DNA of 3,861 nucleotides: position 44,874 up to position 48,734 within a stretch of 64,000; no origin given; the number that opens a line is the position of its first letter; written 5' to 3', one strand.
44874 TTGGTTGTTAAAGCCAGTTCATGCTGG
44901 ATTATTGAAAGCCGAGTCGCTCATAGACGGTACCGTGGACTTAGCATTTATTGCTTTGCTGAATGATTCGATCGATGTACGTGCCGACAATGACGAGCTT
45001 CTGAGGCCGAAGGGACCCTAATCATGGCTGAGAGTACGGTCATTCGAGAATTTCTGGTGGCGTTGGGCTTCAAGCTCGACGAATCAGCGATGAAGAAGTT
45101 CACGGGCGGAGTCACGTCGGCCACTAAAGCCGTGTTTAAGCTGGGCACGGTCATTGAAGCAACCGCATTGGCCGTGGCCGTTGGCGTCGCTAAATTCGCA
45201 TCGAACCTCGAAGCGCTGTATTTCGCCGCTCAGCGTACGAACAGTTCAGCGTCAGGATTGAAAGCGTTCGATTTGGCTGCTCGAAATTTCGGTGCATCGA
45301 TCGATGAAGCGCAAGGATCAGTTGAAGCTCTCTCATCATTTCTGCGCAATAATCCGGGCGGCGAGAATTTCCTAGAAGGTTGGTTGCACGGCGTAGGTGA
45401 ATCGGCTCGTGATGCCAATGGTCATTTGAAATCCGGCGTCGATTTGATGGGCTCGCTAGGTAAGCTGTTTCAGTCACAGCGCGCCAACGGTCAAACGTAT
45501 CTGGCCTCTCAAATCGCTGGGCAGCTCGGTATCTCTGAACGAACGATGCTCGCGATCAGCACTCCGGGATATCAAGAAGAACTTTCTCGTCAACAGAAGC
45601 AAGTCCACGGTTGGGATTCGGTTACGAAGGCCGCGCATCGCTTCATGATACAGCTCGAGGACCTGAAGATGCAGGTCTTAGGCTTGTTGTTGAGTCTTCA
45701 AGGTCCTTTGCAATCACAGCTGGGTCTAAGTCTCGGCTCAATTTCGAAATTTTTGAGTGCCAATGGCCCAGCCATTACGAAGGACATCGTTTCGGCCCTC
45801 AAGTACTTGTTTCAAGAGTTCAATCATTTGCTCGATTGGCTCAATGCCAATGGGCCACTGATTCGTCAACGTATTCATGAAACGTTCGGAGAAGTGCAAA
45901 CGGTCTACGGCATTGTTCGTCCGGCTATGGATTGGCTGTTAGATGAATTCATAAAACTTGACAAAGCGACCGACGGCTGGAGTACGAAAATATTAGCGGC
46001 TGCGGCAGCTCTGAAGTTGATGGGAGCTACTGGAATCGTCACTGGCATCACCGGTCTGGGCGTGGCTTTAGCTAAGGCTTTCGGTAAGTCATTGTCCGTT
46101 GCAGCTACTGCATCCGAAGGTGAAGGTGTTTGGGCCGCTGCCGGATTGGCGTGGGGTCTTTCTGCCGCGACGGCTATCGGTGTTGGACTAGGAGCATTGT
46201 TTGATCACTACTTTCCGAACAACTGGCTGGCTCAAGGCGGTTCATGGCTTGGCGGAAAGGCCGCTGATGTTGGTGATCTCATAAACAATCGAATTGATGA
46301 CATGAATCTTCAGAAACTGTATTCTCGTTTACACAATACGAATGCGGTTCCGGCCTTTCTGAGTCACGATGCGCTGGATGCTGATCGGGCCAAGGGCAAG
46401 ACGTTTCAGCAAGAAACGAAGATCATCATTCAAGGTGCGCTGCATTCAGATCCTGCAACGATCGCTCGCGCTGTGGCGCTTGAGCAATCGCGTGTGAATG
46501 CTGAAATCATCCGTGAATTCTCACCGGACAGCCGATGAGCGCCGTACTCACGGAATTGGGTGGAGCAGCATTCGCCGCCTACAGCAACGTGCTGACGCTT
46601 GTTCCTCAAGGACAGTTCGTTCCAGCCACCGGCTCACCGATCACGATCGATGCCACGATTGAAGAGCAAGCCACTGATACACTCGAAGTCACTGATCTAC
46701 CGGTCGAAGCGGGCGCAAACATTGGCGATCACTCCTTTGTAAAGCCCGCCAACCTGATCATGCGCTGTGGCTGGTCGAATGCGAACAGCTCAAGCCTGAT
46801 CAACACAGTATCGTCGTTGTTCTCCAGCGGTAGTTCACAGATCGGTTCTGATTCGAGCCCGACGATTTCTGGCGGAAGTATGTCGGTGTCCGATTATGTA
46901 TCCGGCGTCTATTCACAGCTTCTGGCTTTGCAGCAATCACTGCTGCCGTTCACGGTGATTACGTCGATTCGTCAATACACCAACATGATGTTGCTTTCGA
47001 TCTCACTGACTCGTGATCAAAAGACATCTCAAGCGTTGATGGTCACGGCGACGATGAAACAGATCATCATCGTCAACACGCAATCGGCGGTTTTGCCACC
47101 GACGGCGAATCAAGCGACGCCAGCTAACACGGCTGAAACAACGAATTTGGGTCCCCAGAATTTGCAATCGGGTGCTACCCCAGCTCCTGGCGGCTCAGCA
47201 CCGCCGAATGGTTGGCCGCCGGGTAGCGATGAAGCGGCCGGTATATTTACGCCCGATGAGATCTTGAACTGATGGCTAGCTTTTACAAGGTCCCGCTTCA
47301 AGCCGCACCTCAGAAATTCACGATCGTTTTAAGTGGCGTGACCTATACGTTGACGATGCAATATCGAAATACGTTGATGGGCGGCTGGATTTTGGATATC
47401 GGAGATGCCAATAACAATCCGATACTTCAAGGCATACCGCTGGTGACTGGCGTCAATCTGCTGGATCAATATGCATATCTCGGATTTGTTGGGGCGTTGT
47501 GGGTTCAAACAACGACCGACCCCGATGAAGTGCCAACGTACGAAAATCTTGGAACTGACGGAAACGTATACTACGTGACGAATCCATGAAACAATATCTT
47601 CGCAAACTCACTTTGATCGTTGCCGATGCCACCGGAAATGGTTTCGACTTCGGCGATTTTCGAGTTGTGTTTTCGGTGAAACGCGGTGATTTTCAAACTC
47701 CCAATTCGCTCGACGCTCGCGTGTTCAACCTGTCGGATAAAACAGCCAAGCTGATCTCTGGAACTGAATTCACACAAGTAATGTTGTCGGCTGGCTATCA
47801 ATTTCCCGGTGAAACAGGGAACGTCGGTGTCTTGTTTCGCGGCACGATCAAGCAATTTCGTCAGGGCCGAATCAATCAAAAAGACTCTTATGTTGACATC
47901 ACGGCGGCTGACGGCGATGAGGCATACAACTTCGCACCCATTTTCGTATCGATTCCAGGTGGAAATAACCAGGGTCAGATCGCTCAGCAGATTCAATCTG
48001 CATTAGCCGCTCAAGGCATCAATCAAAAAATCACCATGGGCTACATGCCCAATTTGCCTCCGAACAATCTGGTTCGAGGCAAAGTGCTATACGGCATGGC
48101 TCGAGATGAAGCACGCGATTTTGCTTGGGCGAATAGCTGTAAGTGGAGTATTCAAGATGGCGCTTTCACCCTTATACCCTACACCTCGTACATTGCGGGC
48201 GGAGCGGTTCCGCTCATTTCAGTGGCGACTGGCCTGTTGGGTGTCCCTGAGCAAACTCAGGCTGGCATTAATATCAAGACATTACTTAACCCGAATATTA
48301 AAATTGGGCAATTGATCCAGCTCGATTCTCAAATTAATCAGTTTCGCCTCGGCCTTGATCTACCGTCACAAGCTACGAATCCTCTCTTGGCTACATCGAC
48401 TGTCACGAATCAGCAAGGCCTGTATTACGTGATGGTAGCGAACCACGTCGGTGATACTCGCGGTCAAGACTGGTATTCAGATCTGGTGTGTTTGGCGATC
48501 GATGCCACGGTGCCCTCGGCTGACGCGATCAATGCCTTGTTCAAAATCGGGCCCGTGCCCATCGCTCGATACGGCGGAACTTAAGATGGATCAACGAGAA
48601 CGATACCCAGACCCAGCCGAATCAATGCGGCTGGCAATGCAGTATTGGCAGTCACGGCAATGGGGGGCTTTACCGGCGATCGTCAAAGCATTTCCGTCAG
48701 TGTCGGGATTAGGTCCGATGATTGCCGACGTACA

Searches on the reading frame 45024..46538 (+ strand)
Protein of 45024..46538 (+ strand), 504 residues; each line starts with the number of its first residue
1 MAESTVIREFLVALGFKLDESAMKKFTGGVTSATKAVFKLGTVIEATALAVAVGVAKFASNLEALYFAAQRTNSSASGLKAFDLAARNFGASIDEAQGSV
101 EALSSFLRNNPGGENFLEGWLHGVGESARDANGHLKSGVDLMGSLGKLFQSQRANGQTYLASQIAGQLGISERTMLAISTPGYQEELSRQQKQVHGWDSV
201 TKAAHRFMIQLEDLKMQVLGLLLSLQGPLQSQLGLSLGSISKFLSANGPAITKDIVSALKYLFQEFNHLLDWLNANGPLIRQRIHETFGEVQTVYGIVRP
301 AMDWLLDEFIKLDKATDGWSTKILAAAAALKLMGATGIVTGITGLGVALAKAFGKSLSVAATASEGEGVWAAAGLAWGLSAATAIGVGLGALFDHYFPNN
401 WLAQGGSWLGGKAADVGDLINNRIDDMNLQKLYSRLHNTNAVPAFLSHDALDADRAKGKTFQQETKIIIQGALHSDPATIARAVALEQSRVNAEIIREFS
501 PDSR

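Call 30: search_protein_families(library=phrogs, proteins=[window:45024-46538:+], max_evalue=0.001)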
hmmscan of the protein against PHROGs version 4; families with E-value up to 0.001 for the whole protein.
window:45024-46538:+ (504 aa): 7 families
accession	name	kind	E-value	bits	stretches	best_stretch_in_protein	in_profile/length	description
phrog_30077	-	unknown function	2.2e-66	226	1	1-382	1-365/674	-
phrog_12506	-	tail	2.5e-36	126.2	1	5-193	4-187/218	tail length tape measure protein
phrog_2276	-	tail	7.6e-29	101.9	1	5-350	24-370/673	tail length tape measure protein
phrog_3824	-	unknown function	4.6e-17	63.2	1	24-218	46-245/750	-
phrog_9388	-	unknown function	1e-14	55.2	1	6-272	4-266/615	-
phrog_9570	-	tail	2.4e-14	54.2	1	22-365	62-385/689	tail length tape measure protein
phrog_8125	-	tail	7.7e-12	46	1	6-349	41-352/578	tail length tape measure protein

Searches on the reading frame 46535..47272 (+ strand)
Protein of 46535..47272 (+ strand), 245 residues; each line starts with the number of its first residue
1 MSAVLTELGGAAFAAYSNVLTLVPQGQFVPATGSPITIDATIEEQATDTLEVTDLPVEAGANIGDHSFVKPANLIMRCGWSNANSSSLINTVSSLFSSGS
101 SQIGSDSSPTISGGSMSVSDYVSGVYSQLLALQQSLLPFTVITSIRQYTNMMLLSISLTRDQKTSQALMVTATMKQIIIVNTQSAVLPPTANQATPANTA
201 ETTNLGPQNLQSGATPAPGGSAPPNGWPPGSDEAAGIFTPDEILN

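Call 71: search_protein_families(library=phrogs, proteins=[window:46535-47272:+], max_evalue=0.001)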
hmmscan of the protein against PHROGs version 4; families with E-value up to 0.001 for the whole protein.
window:46535-47272:+ (245 aa): 5 families
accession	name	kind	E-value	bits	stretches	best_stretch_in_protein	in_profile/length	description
phrog_817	-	tail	6.1e-41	141.1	1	30-212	12-182/200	tail fiber protein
phrog_1517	-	lysis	2.1e-09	38.3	0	32-69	10-47/202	endolysin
phrog_37482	-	unknown function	0.00014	22.7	0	35-99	6-68/198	-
phrog_32837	-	unknown function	0.0003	21.6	0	36-85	18-77/102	-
phrog_17031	-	tail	0.0003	21.4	1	22-182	60-227/300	tail protein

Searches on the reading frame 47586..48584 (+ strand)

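Call 71: search_protein_families(library=phrogs, proteins=[window:47586-48584:+], max_evalue=0.001)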
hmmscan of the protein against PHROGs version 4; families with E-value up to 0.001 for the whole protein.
window:47586-48584:+ (332 aa): 3 families
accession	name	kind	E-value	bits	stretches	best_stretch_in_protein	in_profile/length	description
phrog_196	-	tail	5.6e-59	201.1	1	1-311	82-367/536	baseplate hub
phrog_20677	-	unknown function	1.1e-30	107.6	1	6-251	164-399/631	-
phrog_23564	-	unknown function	4.4e-14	53.6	1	164-309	8-133/155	-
